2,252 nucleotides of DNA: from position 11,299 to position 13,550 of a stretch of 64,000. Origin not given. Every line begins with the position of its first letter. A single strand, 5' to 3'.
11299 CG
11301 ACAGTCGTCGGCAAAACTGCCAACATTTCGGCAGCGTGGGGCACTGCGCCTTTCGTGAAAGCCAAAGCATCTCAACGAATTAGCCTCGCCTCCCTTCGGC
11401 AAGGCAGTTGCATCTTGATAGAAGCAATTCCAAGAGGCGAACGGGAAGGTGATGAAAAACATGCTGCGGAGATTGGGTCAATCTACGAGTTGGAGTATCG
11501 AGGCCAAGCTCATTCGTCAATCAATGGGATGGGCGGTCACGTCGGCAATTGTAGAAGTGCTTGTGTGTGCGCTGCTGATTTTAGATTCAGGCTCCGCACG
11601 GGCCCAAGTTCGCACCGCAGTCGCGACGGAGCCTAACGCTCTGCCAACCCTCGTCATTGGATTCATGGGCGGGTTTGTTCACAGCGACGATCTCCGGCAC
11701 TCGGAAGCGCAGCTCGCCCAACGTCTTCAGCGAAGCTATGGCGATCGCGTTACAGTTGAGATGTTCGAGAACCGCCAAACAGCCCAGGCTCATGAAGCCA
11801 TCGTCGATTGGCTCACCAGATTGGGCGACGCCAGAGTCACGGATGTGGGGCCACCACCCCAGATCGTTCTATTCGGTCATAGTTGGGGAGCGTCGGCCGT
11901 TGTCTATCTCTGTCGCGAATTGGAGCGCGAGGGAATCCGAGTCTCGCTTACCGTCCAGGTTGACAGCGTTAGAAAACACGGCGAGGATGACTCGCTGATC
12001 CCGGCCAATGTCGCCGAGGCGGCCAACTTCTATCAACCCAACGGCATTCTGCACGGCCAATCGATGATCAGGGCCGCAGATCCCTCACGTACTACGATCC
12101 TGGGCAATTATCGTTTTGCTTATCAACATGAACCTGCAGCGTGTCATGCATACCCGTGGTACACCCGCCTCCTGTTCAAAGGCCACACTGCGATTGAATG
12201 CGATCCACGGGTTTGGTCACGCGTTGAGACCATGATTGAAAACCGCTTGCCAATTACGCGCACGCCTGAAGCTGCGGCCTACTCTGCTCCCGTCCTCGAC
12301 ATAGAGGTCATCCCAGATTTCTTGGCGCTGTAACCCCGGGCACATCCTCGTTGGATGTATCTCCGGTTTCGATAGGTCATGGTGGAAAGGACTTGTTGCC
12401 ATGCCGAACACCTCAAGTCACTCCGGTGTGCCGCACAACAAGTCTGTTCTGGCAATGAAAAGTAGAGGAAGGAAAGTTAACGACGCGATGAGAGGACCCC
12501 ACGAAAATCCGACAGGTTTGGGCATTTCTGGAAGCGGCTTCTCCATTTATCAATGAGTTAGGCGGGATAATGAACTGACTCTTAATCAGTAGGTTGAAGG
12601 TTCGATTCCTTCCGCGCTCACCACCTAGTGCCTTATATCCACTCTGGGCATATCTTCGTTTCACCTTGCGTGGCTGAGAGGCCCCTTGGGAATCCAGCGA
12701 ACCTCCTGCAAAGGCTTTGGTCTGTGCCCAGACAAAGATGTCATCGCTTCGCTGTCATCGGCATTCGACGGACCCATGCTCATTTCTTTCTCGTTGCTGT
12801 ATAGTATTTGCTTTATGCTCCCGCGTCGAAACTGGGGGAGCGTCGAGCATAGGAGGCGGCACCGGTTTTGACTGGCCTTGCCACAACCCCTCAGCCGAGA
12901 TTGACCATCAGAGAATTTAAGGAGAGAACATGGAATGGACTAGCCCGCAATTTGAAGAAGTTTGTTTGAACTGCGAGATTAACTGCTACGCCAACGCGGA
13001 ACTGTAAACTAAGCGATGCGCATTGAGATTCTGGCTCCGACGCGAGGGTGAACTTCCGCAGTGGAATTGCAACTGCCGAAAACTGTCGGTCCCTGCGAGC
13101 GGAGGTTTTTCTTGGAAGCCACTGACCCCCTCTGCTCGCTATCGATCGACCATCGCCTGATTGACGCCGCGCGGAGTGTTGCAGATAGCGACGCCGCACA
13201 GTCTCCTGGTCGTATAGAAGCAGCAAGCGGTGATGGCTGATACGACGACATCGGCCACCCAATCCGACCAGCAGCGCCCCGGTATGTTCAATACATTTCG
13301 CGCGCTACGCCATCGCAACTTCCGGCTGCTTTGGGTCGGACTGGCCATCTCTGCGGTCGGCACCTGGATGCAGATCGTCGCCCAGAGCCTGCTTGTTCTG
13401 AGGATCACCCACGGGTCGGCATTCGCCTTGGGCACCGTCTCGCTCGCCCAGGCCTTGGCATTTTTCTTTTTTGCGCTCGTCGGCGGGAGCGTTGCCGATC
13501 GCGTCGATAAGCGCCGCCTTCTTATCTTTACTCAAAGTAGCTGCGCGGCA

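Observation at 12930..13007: Orphan PqqA-like precursor peptide gene hidden below the ORF-track cutoff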

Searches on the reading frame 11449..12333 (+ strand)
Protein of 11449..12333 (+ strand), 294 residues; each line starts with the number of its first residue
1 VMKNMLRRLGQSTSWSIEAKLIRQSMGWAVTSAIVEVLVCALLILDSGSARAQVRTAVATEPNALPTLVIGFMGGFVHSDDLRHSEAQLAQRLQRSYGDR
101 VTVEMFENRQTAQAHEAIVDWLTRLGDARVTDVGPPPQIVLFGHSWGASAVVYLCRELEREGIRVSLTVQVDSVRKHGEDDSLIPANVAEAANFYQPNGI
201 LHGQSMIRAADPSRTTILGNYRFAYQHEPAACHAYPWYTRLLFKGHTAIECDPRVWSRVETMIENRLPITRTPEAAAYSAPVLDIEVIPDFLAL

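Call 6: search_protein_families(library=pfam, proteins=[window:11449-12333:+], max_evalue=0.001)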
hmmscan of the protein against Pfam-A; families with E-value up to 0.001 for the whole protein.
window:11449-12333:+ (294 aa): 2 families
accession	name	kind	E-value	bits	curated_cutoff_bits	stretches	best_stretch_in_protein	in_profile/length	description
PF00975.26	Thioesterase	-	0.00056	20.6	26.4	1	88-178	18-107/226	Thioesterase domain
PF12697.13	Abhydrolase_6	-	0.00079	20.6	26.3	0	116-200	52-113/217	Alpha/beta hydrolase family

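Call 69: search_protein_families(library=ncbifam, proteins=[window:11449-12333:+], max_evalue=0.001)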
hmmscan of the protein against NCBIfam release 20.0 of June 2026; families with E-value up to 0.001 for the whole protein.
window:11449-12333:+ (294 aa): 0 families

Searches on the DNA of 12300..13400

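Call 9: search_rna_families(source=window, start=12300, end=13400, threshold=evalue, max_evalue=1)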
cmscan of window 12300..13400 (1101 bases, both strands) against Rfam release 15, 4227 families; matches with E-value up to 1: 1.
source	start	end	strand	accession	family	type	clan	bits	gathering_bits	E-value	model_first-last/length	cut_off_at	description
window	12556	12612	+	RF00005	tRNA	Gene; tRNA;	CL00001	31.2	29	0.00025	9-63/71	no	tRNA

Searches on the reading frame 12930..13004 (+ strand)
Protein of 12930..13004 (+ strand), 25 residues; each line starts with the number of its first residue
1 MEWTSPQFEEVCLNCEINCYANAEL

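Call 3: search_protein_families(library=pfam, proteins=[window:12930-13004:+], max_evalue=10)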
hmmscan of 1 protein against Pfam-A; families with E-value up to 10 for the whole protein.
seq(25 aa): 1 family
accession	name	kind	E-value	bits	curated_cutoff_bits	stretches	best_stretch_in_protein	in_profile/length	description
PF08042.16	PqqA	-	0.00055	20.4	21.1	1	2-20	1-19/19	PqqA family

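Call 4: search_protein_families(library=ncbifam, proteins=[window:12930-13004:+], max_evalue=10)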
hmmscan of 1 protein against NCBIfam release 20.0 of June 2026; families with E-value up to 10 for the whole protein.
seq(25 aa): 1 family
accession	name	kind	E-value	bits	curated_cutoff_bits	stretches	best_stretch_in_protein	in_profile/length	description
TIGR02107.1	PQQ_syn_pqqA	equivalog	0.00056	19.7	20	1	3-23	1-21/21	pyrroloquinoline quinone precursor peptide PqqA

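Call 51: search_solved_structures(query=window:12930-13004:+, max_evalue=10, show_alignments=3)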
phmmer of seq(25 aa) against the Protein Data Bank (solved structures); distinct sequences matched with E-value up to 10: 4.
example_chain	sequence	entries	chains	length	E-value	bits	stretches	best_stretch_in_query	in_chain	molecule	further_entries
6cfz_F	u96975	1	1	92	0.14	15.1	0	1-12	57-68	Dad1,Dad1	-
1lom_A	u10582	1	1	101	0.68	13.1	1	1-17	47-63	Cyanovirin-N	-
9bax_C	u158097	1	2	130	0.71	13.1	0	2-11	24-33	Protein EFR3 homolog A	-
6sok_P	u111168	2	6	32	1.6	12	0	2-10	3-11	Twin-Strep-tag peptide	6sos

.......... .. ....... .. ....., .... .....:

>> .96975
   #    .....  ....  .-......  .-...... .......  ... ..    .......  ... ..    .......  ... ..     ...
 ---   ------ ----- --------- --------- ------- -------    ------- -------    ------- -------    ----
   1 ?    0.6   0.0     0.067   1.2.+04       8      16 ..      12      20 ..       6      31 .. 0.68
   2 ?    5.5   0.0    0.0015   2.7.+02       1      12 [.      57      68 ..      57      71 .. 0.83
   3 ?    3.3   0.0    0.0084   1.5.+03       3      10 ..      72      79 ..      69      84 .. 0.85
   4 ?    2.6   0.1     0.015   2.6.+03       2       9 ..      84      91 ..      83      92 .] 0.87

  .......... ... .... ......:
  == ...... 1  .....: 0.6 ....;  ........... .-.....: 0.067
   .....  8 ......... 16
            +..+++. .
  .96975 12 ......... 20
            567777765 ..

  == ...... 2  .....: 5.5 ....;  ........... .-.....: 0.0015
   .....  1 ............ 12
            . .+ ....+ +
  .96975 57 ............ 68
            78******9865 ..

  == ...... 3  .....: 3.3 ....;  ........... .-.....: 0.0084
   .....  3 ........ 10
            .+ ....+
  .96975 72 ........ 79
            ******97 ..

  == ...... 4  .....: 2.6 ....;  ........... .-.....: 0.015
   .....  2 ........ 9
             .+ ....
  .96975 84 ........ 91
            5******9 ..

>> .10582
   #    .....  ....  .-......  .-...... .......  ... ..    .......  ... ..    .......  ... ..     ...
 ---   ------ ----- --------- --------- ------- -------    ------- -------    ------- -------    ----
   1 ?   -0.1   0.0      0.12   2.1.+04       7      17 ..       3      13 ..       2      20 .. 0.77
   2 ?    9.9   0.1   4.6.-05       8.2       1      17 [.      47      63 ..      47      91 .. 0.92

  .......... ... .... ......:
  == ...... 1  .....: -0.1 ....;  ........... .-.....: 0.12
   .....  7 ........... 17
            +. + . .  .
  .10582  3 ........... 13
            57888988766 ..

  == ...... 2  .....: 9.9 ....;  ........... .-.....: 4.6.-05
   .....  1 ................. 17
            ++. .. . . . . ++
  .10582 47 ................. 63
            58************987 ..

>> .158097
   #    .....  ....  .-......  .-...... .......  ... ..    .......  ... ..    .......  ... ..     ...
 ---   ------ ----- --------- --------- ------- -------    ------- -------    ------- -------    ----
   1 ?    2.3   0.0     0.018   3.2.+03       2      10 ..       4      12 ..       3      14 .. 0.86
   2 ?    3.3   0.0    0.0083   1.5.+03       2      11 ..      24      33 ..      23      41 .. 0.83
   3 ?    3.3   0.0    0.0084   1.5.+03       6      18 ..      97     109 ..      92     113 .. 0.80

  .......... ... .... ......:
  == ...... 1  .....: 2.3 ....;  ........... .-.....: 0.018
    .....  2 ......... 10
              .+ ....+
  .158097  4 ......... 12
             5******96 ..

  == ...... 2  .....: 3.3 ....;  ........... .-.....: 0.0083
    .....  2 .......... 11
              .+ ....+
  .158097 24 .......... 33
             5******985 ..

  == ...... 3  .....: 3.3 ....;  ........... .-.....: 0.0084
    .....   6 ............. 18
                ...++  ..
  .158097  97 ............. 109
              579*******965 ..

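Call 62: list_cluster_members(proteins=[window:12930-13004:+, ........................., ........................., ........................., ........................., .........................])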
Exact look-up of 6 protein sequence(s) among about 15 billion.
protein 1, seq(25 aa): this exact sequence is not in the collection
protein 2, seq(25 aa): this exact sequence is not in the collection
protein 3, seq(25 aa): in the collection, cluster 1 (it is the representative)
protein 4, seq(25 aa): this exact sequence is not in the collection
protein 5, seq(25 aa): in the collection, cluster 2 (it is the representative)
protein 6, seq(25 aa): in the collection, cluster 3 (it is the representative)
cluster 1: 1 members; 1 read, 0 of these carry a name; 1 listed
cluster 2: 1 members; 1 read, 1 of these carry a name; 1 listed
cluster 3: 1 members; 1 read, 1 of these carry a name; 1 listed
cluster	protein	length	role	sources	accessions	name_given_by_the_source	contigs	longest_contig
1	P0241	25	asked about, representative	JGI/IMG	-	-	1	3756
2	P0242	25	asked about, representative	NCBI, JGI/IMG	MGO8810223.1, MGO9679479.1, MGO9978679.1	MAG: pyrroloquinoline quinone precursor peptide PqqA [Candidatus Sulfotelmatobacter sp.]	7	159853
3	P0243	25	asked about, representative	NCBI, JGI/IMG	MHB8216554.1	MAG: pyrroloquinoline quinone precursor peptide PqqA [Candidatus Sulfotelmatobacter sp.] | coenzyme PQQ precursor peptide PqqA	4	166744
